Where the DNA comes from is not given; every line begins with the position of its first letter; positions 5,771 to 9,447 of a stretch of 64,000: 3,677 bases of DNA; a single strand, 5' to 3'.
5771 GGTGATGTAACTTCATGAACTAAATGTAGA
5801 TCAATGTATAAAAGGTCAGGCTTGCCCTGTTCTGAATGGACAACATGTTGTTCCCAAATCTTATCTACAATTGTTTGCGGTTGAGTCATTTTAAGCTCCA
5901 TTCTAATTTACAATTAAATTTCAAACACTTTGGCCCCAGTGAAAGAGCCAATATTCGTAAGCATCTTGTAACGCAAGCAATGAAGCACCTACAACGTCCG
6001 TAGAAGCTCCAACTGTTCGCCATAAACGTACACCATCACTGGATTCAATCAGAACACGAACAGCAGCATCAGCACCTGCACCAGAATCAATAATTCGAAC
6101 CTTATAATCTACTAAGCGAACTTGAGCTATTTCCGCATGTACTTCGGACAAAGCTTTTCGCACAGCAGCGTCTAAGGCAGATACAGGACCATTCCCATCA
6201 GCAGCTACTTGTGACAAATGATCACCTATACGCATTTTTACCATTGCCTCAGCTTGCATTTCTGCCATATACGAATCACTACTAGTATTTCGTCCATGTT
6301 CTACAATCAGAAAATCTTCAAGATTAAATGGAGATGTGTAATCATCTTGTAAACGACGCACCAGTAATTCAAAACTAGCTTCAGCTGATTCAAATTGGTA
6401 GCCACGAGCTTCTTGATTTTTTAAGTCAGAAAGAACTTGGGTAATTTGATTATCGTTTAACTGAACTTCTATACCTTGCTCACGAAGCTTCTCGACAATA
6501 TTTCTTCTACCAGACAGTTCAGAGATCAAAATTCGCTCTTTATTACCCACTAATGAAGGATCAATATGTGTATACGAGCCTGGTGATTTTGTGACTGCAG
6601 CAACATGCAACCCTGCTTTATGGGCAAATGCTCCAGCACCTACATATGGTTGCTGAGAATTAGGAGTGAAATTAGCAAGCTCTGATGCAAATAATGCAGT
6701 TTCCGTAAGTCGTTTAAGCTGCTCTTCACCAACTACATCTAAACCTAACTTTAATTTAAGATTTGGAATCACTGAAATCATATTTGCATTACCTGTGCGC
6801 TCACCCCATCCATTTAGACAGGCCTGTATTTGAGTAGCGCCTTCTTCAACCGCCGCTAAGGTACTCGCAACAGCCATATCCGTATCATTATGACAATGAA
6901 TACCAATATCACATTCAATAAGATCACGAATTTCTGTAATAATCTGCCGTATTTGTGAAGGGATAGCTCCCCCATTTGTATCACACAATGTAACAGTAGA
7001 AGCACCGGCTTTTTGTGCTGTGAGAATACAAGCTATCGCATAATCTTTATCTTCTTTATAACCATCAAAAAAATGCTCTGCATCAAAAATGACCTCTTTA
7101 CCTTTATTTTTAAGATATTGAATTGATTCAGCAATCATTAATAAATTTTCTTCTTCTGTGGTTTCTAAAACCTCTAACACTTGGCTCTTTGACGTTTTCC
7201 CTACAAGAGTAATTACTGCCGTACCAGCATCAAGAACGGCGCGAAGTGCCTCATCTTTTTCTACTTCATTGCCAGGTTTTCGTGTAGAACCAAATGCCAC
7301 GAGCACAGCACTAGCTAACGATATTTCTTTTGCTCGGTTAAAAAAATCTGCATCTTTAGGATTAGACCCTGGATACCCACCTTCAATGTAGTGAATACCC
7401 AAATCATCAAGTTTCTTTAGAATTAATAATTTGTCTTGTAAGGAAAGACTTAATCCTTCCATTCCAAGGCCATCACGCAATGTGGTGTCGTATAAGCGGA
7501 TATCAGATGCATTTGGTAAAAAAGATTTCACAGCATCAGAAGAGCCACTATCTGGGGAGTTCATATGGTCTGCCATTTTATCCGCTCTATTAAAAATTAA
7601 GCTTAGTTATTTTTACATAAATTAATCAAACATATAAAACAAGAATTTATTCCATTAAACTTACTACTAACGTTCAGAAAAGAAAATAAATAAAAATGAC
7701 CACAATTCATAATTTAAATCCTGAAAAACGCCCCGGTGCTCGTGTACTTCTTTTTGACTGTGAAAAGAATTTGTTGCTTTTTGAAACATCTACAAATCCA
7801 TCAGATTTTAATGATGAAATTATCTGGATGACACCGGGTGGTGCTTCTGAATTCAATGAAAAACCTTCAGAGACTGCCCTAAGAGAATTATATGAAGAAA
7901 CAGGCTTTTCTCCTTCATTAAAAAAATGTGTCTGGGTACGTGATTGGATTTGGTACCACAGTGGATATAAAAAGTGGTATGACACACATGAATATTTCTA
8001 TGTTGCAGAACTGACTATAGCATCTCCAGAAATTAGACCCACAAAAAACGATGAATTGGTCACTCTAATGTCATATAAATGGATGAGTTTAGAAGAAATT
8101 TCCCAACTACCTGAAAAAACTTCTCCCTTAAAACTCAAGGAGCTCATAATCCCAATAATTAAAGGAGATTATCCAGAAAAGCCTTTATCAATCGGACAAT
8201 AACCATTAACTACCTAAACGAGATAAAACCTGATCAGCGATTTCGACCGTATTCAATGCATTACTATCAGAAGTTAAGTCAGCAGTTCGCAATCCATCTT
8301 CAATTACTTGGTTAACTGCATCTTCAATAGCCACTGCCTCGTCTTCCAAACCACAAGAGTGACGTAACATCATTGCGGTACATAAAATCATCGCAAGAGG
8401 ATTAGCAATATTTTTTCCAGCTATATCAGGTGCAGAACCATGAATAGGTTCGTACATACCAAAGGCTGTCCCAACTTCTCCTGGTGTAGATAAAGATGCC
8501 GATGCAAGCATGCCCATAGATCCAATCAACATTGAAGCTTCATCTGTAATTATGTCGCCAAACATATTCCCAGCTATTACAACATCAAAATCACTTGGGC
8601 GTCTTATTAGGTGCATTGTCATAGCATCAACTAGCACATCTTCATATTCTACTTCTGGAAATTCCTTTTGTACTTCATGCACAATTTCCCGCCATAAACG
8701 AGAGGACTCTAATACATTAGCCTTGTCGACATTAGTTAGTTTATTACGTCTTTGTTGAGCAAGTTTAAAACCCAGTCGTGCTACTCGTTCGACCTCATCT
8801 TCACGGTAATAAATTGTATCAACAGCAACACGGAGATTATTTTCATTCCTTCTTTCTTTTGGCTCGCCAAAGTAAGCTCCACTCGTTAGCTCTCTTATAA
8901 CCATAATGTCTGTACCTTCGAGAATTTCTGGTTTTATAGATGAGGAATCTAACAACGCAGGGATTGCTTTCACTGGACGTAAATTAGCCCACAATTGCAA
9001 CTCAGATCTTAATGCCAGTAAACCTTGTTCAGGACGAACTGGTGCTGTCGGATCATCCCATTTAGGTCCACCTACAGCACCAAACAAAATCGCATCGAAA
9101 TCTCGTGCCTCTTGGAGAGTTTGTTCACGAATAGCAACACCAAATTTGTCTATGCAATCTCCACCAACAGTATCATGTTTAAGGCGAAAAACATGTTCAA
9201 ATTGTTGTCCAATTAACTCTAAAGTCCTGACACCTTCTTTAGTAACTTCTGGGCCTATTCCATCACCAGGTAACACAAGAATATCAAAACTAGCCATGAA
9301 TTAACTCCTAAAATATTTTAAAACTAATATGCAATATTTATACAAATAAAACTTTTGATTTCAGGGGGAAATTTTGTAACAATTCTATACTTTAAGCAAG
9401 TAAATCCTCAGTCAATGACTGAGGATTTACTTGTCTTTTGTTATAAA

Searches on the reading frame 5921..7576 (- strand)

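Call 4: search_protein_families(library=pfam, proteins=[window:5921-7576:-], max_evalue=0.1)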
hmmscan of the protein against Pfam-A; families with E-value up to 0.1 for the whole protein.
window:5921-7576:- (551 aa): 3 families
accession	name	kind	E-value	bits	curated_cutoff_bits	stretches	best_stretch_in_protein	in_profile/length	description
PF00682.25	HMGL-like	-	1.7e-46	159.1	29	1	26-277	2-243/260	HMGL-like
PF08502.15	LeuA_dimer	-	2.5e-24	86.1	24.9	1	399-542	4-129/131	LeuA allosteric (dimerisation) domain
PF22617.1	HCS_D2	-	3.9e-15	56.4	27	1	312-388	2-77/82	Homocitrate synthase post-HMGL domain-like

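Call 5: search_protein_families(library=ncbifam, proteins=[window:5921-7576:-], max_evalue=0.1)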
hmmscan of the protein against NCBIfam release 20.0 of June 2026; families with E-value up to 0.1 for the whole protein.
window:5921-7576:- (551 aa): 30 families (the best 25 are shown)
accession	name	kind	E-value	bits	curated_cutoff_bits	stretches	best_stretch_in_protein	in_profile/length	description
TIGR00977.1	citramal_synth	equivalog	6.5e-196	651.7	450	1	26-544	2-517/526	citramalate synthase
NF002085.0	PRK00915.1-2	subfamily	1.2e-84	284.9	517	1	22-539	10-495/504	2-isopropylmalate synthase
NF002086.0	PRK00915.1-3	equivalog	8.4e-72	242.3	532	1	24-540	5-498/516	2-isopropylmalate synthase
TIGR02090.1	LEU1_arch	subfamily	2.8e-70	237.3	484.75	1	26-395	1-354/363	isopropylmalate/citramalate/homocitrate synthases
NF002088.0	PRK00915.1-5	equivalog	1.7e-66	224.8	697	1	25-539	3-494/514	2-isopropylmalate synthase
TIGR00973.1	leuA_bact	equivalog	3.1e-66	223.9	598.7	1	26-539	2-492/494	2-isopropylmalate synthase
NF002087.0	PRK00915.1-4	equivalog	1.9e-62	211.5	729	1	25-538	6-497/516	2-isopropylmalate synthase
NF041069.1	IPMS_Sufob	equivalog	4.4e-61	207.2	600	1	26-400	1-361/371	isopropylmalate synthase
TIGR02146.1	LysS_fung_arch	equivalog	8.4e-61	206.1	413.55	1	29-386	2-343/344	homocitrate synthase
NF002084.0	PRK00915.1-1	equivalog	5.8e-58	196.7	748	1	25-539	4-495/523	2-isopropylmalate synthase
TIGR02660.1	nifV_homocitr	equivalog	5.9e-55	187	462.9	1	26-390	2-350/365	homocitrate synthase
NF042434.1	IPMS_Lepto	equivalog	1.7e-46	158.9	500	1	26-387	6-368/374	2-isopropylmalate synthase LeuA2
NF042433.1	CitmalDyn_Leptosp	equivalog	4.6e-36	124.4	950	1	24-512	6-474/514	(R)-citramalate synthase CimA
NF002991.1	PRK03739.1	subfamily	1e-23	83.9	455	1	32-539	33-547/550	2-isopropylmalate synthase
NF006049.0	PRK08195.1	subfamily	3.7e-21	75.5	229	1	187-281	157-256/344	4-hyroxy-2-oxovalerate/4-hydroxy-2-oxopentanoic acid aldolase,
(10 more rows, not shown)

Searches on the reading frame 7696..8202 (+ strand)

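Call 4: search_protein_families(library=pfam, proteins=[window:7696-8202:+], max_evalue=0.1)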
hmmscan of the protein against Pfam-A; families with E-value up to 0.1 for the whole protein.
window:7696-8202:+ (168 aa): 1 family
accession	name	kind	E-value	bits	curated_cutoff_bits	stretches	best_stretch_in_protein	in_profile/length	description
PF00293.34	NUDIX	-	1.6e-16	61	21.1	1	11-140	2-122/134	NUDIX domain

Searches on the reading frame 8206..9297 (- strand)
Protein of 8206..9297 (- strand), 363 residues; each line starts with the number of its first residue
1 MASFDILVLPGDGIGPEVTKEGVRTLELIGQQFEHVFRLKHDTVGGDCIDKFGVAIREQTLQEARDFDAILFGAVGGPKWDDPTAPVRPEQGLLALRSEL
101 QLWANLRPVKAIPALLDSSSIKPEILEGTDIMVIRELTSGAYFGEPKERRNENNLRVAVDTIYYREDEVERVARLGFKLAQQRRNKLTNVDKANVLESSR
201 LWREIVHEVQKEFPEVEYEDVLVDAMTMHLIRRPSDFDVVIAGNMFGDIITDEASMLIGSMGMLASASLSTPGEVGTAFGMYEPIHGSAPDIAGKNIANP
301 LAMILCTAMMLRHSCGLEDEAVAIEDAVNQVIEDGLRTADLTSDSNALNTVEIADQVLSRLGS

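Call 4: search_protein_families(library=pfam, proteins=[window:8206-9297:-], max_evalue=0.1)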
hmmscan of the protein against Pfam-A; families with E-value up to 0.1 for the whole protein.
window:8206-9297:- (363 aa): 2 families
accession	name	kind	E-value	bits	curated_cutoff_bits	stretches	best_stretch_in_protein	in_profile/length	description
PF00180.25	Iso_dh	-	2.8e-128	428.5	27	1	6-357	2-348/348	Isocitrate/isopropylmalate dehydrogenase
PF11997.14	DUF3492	-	0.077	13.2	23.3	0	148-230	81-160/268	Domain of unknown function (DUF3492)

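Call 5: search_protein_families(library=ncbifam, proteins=[window:8206-9297:-], max_evalue=0.1)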
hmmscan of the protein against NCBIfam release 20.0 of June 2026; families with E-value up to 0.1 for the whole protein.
window:8206-9297:- (363 aa): 18 families
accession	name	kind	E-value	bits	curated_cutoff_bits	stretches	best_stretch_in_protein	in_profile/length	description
TIGR00169.1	leuB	equivalog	4e-140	466.8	353.2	1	6-355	2-347/349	3-isopropylmalate dehydrogenase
TIGR02088.1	LEU3_arch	subfamily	3.6e-86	289.3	409.8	1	6-357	1-323/324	isopropylmalate/isohomocitrate dehydrogenases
NF002898.0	PRK03437.1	equivalog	9.7e-82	275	393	1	4-361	5-345/347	3-isopropylmalate dehydrogenase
NF040626.1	AksF2_Meth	equivalog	9e-78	261.8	540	1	5-361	3-330/333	homoisocitrate dehydrogenase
NF040619.1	AksF_Meth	equivalog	7.3e-76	255.5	500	1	5-357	3-343/343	homoisocitrate dehydrogenase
TIGR02089.1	TTC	equivalog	3.5e-74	249.8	470.4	1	1-360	1-351/352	tartrate dehydrogenase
NF006048.0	PRK08194.1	equivalog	9.3e-67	225.6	501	1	1-361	1-349/352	tartrate dehydrogenase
NF040855.1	iso_homocit_dh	equivalog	4.4e-61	207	680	1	5-351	3-312/345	isocitrate--homoisocitrate dehydrogenase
NF006529.0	PRK08997.1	equivalog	4.7e-60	203.3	510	1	3-361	3-335/335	isocitrate dehydrogenase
NF006673.0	PRK09222.1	equivalog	1.7e-55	188.9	509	1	4-362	5-342/482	NADP-dependent isocitrate dehydrogenase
TIGR00175.1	mito_nad_idh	equivalog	1e-47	163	432.4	1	6-361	6-334/334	isocitrate dehydrogenase (NAD(+))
TIGR02924.1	ICDH_alpha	equivalog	5.5e-46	157.6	561.35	1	6-362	3-338/473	isocitrate dehydrogenase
NF005036.0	PRK06451.1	equivalog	1.8e-32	112.6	484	2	218-360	270-407/412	NADP-dependent isocitrate dehydrogenase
TIGR00183.1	prok_nadp_idh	equivalog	2.9e-27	95.6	567.3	2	202-360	263-415/417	isocitrate dehydrogenase (NADP(+))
NF005425.0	PRK07006.1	equivalog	4.4e-22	78.4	490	2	211-357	270-412/416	NADP-dependent isocitrate dehydrogenase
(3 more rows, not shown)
